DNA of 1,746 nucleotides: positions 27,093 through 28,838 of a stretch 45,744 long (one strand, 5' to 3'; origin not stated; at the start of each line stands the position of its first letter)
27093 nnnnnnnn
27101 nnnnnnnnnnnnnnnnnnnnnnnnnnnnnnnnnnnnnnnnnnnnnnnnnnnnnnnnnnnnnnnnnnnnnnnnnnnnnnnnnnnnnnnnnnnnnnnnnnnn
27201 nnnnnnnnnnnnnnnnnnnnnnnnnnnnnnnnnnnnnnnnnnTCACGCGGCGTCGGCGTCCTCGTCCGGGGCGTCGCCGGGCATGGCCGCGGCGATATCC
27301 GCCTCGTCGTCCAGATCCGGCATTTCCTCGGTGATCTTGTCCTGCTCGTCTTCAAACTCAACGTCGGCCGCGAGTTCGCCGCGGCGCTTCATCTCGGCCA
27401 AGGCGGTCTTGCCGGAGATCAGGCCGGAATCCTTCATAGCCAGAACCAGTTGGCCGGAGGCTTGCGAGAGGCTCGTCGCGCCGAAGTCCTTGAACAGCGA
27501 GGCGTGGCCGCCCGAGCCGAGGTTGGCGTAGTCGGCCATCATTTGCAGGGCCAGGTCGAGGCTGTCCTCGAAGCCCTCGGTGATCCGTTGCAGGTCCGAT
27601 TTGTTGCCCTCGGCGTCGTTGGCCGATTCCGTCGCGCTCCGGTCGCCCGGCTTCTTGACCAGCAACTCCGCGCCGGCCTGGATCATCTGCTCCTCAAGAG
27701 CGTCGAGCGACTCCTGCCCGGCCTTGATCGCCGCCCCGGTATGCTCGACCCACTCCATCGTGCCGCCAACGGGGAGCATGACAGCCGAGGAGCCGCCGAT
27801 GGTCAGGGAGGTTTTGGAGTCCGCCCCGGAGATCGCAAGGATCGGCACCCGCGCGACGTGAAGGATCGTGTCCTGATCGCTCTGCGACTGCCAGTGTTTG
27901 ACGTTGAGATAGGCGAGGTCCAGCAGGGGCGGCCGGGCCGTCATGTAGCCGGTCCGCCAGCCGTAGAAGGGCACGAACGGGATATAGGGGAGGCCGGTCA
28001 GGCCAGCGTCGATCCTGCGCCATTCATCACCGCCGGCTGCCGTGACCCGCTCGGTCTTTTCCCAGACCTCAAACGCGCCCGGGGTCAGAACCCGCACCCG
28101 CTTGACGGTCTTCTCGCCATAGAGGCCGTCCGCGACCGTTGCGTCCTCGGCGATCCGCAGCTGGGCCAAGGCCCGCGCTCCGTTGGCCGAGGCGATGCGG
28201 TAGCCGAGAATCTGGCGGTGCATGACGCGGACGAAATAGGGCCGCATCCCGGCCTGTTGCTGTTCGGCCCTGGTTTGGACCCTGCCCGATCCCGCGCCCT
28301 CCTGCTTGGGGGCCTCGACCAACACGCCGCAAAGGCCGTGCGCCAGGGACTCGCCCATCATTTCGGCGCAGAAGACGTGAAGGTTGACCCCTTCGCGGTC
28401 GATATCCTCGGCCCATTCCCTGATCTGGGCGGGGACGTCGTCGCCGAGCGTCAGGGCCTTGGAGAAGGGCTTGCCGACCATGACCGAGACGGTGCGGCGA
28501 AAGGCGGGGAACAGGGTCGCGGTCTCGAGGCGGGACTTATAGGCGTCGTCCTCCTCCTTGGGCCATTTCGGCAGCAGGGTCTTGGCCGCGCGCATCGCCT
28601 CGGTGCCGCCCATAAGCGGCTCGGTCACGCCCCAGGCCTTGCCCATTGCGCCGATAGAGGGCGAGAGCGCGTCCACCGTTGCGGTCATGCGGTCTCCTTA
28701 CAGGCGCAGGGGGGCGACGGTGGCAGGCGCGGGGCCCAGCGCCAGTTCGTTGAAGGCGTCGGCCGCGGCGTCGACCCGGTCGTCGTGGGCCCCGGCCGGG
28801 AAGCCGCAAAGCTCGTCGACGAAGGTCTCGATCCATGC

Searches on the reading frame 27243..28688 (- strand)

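Call 96: search_protein_families(library=phrogs, proteins=[window:27243-28688:-], max_evalue=0.00001)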
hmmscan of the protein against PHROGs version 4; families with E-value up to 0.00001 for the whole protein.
window:27243-28688:- (481 aa): 2 families
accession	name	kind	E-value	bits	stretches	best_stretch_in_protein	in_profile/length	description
phrog_145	-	head and packaging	3.6e-123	412.9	1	2-466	7-476/493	portal protein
phrog_12458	-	unknown function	8.4e-06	26.3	0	13-230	38-250/265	-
